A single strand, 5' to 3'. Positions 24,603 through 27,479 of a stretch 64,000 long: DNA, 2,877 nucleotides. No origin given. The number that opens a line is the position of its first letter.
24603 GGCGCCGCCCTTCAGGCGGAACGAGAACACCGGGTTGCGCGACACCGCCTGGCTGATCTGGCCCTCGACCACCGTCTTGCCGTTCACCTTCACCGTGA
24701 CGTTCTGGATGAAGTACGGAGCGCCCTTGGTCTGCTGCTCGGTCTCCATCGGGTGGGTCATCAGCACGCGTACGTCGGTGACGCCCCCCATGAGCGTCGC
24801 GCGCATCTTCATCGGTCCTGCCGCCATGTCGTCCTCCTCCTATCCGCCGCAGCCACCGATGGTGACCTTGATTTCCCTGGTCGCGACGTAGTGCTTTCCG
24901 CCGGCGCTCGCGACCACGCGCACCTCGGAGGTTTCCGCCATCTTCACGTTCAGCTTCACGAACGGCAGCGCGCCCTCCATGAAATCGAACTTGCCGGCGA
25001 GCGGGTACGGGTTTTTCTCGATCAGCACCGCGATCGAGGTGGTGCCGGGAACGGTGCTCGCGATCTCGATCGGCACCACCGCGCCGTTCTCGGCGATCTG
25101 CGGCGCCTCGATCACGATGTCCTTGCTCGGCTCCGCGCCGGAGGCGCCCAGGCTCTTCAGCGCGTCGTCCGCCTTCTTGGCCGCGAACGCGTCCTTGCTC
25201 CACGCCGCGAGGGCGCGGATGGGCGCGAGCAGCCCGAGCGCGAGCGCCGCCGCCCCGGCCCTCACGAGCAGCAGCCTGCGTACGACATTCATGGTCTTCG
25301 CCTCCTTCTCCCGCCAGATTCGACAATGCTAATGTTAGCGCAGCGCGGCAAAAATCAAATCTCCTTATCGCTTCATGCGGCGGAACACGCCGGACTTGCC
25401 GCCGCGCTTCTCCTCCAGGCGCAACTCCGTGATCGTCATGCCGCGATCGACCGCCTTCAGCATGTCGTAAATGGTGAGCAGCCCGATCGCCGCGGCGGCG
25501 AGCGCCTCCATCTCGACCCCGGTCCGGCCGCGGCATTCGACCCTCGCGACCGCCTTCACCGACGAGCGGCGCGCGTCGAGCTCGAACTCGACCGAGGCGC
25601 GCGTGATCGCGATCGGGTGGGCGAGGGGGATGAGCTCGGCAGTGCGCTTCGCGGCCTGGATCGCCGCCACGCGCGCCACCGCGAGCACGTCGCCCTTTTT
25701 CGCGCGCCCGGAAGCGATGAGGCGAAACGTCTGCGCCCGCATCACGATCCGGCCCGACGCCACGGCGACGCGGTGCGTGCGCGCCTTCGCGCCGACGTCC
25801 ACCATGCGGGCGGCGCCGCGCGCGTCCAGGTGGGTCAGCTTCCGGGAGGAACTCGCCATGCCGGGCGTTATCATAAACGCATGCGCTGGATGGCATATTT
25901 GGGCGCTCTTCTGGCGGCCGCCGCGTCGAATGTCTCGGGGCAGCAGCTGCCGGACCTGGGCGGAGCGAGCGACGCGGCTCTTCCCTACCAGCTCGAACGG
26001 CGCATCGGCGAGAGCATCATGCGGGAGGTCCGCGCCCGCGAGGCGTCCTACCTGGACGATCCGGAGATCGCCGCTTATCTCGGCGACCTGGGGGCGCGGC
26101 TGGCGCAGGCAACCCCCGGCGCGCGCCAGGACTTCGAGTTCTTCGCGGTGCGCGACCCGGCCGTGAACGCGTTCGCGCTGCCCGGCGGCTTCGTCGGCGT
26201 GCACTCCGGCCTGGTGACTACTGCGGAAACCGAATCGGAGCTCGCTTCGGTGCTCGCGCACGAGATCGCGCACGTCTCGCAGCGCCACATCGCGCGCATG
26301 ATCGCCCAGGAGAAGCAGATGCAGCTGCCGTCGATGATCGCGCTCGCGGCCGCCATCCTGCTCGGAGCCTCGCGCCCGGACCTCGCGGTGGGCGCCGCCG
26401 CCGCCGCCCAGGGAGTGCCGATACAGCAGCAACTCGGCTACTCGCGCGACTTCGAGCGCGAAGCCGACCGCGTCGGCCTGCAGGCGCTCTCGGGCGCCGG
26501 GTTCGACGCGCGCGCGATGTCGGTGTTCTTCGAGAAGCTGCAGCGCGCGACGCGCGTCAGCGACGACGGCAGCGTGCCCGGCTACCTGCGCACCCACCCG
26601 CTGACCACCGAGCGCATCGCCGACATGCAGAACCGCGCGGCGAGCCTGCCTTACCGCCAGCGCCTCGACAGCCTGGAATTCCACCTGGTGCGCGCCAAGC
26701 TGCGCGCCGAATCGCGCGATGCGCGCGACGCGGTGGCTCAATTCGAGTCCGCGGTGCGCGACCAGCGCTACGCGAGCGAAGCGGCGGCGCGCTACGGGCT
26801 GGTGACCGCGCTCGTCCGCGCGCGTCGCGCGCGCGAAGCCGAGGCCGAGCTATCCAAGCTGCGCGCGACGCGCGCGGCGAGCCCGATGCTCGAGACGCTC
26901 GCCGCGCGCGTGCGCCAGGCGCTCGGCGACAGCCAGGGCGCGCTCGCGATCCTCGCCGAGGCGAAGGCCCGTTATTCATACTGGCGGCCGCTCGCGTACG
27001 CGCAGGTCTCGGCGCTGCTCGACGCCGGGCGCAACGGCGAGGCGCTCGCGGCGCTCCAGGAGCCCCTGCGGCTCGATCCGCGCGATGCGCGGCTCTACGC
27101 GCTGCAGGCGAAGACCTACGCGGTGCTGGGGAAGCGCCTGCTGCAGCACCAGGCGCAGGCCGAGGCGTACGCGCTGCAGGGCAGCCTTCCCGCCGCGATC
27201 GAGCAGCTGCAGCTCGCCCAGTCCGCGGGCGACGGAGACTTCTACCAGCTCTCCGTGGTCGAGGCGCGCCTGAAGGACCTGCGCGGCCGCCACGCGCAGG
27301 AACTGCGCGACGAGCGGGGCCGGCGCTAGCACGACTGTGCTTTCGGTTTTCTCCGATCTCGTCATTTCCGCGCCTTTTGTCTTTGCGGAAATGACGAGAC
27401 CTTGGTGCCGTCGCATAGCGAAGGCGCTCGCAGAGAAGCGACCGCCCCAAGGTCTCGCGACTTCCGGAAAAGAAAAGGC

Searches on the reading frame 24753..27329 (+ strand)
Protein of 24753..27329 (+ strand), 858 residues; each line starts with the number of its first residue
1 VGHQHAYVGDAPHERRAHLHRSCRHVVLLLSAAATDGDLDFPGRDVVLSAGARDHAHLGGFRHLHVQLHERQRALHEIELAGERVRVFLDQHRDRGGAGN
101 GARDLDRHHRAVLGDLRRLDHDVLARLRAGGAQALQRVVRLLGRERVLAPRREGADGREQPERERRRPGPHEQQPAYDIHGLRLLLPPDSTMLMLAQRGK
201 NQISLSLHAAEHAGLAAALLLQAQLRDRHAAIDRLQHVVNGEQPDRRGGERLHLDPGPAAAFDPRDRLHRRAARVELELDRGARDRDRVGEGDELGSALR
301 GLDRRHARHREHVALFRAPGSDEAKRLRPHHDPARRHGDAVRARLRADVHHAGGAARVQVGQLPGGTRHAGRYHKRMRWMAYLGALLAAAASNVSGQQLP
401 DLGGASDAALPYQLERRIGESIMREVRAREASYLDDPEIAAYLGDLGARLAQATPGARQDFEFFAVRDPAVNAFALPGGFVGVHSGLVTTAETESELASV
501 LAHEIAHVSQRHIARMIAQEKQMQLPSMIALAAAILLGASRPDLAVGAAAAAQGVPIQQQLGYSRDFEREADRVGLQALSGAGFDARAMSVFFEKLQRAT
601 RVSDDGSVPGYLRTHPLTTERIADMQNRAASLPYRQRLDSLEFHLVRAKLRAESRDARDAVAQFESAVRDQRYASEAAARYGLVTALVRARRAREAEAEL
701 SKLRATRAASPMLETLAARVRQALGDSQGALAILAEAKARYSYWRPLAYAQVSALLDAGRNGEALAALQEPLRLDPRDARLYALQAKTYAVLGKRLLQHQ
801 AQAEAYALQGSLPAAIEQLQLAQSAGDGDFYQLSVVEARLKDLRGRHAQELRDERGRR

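Call 28: search_protein_families(library=ncbifam, proteins=[window:24753-27329:+], max_evalue=0.00001)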
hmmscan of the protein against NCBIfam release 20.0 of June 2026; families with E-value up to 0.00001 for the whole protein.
window:24753-27329:+ (858 aa): 2 families
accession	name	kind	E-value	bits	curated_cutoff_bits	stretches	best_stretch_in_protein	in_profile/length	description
NF052400.1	M48_BAM_BepA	equivalog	1.1e-97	327.8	570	1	384-847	14-477/483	beta-barrel assembly-enhancing protease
NF052399.1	M48_lipo_LoiP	exception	3.8e-11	42.9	365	1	444-630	72-245/247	metalloprotease LoiP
